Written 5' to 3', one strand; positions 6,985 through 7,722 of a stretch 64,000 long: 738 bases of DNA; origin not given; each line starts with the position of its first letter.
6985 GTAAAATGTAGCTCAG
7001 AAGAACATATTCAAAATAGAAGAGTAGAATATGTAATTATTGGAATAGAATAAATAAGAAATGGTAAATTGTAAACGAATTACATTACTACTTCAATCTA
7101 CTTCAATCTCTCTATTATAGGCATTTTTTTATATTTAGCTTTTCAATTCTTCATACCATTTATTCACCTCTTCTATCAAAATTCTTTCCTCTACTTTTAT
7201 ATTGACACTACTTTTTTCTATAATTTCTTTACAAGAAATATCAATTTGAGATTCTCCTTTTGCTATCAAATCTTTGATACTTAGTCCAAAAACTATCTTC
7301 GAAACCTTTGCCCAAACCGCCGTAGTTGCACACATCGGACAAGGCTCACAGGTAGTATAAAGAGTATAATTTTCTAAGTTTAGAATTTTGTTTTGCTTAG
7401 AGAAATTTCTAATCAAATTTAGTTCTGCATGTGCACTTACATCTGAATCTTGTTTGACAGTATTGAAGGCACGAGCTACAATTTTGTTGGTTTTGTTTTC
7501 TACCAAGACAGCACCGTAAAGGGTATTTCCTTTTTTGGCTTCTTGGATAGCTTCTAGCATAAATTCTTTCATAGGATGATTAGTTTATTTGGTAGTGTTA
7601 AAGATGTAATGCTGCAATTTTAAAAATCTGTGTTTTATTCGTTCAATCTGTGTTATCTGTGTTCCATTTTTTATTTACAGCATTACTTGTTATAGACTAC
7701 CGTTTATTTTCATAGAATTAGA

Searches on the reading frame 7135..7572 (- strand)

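Call 105: search_protein_families(library=ncbifam, proteins=[window:7135-7572:-], max_evalue=0.01)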
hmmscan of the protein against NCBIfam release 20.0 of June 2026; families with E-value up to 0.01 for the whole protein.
window:7135-7572:- (145 aa): 3 families
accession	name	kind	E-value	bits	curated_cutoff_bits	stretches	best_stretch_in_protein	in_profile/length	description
NF008113.2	PRK10860.1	equivalog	2.9e-17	63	150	1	1-135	11-139/165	tRNA adenosine(34) deaminase TadA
NF041025.1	antiphage_deaminase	equivalog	1.3e-06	27.5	400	1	47-95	338-385/437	anti-phage dCTP deaminase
TIGR00326.1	eubact_ribD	equivalog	0.00011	21.5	156.35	1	14-107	16-104/343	bifunctional diaminohydroxyphosphoribosylaminopyrimidine deaminase/5-amino-6-(5-phosphoribosylamino)uracil reductase RibD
